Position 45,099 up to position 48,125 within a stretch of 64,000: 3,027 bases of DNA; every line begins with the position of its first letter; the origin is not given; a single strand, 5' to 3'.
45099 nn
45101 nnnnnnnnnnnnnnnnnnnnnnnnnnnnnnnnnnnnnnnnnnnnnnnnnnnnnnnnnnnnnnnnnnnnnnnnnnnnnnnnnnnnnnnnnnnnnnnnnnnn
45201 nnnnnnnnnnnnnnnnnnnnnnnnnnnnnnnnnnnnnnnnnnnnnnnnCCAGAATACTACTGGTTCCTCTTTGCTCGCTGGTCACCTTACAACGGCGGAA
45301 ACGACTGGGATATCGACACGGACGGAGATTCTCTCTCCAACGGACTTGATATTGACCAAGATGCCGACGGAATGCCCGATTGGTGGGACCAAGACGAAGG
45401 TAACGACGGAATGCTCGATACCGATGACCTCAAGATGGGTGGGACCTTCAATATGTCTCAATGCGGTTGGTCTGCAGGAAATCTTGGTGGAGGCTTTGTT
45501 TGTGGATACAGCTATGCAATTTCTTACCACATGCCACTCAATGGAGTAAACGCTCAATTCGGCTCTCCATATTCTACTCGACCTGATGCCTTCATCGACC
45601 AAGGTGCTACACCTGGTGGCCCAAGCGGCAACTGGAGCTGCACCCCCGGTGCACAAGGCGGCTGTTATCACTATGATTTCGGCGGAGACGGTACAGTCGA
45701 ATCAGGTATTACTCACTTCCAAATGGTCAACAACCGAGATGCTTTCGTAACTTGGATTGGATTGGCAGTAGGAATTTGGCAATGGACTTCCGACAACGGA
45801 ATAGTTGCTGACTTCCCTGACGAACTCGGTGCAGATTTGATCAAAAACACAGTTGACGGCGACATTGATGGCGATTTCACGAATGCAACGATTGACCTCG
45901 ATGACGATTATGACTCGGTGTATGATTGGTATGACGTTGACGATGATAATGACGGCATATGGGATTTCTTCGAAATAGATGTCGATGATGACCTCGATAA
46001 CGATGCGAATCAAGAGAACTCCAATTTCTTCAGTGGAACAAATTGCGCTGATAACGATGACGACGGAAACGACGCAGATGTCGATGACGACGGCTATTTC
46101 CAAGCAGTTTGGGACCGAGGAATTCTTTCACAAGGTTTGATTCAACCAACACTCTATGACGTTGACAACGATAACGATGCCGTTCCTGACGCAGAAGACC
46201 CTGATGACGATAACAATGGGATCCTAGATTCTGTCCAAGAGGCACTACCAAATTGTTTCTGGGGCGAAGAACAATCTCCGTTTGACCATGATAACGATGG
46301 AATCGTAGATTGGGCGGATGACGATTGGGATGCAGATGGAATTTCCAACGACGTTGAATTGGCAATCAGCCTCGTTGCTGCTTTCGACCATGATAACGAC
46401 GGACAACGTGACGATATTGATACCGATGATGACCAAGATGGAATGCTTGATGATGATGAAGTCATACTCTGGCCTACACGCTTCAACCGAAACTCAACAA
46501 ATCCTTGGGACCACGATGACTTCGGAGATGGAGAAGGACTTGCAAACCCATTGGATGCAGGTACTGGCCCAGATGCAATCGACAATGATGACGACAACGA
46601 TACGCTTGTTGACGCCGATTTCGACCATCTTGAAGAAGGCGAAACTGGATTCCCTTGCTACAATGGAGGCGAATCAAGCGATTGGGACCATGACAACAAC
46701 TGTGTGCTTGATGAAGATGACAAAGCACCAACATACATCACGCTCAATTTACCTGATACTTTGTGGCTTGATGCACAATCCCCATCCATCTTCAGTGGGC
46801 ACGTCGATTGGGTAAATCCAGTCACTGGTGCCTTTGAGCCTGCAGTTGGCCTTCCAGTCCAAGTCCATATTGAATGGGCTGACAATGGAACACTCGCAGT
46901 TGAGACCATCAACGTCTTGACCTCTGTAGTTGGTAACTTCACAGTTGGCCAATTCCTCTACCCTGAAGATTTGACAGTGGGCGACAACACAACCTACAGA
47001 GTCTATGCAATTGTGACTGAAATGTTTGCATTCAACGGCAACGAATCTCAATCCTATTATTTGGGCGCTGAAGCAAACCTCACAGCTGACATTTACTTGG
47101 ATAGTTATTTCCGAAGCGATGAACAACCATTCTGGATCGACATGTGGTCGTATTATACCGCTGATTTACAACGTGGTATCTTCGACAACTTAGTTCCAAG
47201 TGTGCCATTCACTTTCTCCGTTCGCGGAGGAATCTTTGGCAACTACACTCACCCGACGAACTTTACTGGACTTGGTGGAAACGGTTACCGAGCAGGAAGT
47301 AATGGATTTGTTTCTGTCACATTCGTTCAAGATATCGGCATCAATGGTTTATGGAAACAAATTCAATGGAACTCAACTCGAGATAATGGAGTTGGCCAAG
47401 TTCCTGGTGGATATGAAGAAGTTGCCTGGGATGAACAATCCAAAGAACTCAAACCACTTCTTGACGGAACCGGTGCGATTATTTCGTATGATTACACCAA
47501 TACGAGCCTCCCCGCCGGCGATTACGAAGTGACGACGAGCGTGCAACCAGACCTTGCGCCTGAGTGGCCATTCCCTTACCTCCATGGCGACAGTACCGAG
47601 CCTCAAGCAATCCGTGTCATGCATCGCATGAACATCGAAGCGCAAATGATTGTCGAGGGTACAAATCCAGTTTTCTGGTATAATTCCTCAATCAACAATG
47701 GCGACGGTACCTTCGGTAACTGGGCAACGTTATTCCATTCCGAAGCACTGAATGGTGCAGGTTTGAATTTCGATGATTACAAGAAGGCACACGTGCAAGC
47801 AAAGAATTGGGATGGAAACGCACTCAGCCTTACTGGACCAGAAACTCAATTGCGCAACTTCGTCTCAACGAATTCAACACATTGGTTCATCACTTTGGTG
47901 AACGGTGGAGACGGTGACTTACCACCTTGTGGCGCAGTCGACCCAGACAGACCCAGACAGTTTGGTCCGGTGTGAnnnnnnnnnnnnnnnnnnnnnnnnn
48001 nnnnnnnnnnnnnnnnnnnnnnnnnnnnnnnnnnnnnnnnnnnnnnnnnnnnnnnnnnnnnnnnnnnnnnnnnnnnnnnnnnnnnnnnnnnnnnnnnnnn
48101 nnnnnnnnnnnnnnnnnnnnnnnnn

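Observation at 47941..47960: A perfect 10-bp tandem duplication splits a giant surface-protein gene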

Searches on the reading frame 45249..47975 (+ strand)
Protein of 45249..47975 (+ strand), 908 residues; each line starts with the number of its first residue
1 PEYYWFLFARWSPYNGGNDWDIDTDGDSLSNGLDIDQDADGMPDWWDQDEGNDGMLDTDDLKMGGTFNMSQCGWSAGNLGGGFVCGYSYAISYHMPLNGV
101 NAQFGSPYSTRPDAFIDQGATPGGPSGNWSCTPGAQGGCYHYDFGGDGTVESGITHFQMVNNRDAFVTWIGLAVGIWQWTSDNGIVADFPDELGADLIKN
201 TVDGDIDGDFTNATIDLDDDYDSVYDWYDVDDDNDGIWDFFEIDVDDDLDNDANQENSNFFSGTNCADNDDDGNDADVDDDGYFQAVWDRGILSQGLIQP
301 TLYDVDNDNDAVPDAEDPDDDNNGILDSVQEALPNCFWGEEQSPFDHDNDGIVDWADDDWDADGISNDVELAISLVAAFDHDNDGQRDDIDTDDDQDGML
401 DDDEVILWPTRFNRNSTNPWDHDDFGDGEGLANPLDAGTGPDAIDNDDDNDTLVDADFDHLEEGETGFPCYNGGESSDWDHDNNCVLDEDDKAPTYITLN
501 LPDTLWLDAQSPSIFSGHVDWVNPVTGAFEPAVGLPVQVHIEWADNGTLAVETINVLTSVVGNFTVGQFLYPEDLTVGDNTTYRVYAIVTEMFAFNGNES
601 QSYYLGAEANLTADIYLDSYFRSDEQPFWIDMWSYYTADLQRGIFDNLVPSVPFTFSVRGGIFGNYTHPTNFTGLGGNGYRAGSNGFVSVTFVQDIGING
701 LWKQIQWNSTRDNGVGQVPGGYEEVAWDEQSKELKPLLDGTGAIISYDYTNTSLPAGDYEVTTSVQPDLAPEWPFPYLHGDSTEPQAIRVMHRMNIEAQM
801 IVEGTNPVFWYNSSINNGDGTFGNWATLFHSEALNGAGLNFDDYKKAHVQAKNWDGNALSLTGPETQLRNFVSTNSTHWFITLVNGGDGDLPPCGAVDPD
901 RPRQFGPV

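Call 11: search_protein_families(library=pfam, proteins=[window:45249-47975:+], max_evalue=0.01)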
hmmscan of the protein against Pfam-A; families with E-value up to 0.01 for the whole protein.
window:45249-47975:+ (908 aa): 0 families
